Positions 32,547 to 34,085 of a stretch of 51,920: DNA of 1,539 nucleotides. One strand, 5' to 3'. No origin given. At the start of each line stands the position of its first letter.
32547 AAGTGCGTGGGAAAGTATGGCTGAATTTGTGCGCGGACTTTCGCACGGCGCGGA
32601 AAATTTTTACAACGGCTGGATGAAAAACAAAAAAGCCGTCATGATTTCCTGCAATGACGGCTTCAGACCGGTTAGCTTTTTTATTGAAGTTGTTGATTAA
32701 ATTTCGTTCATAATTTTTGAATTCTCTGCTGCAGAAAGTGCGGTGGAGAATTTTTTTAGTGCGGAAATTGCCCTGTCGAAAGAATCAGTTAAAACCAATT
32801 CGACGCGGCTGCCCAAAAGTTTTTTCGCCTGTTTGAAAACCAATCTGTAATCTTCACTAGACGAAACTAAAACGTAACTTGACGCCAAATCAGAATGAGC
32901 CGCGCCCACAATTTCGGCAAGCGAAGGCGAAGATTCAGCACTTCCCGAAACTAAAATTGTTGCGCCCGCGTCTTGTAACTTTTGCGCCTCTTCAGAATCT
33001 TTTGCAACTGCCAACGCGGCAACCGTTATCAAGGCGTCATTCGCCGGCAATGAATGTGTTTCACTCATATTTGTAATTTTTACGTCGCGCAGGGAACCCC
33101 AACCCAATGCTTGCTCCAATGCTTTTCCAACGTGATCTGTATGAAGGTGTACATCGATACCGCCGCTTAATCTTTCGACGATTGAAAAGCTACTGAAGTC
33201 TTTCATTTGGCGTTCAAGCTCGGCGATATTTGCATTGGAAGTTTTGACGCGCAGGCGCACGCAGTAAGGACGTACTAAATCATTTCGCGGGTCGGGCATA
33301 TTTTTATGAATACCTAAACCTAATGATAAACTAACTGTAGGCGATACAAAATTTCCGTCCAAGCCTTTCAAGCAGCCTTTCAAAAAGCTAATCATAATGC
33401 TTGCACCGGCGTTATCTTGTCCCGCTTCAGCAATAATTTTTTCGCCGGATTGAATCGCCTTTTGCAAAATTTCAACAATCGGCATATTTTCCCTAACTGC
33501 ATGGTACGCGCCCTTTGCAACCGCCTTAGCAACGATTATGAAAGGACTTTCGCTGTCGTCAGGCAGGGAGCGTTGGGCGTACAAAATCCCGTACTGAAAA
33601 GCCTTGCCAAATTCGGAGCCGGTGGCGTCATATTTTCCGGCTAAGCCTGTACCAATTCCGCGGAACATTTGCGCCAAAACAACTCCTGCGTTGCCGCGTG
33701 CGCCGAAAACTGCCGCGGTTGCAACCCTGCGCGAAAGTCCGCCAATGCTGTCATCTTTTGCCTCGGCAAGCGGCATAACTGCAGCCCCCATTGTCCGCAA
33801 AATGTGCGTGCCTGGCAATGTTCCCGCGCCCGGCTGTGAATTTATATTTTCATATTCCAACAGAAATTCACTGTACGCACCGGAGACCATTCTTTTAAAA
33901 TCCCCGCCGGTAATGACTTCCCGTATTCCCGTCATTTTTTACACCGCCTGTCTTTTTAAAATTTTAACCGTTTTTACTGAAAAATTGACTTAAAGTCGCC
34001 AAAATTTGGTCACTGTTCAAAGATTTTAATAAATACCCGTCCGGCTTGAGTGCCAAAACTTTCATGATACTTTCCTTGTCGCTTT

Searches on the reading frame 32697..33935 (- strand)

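Call 51: search_protein_families(library=pfam, proteins=[window:32697-33935:-], max_evalue=0.00001)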
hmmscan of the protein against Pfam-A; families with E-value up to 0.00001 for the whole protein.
window:32697-33935:- (412 aa): 3 families
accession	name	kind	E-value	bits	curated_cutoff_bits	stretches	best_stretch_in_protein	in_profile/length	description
PF21645.3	FakA-like_M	-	7.5e-13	48.6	24.9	1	224-294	4-77/80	Fatty acid kinase subunit A-like, middle domain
PF02734.22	Dak2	-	2.7e-10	40.9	27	1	42-167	8-133/174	DAK2 domain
PF13684.11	FakA-like_C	-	2.3e-08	34.1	23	1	307-411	2-107/216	Fatty acid kinase subunit A-like, C-terminal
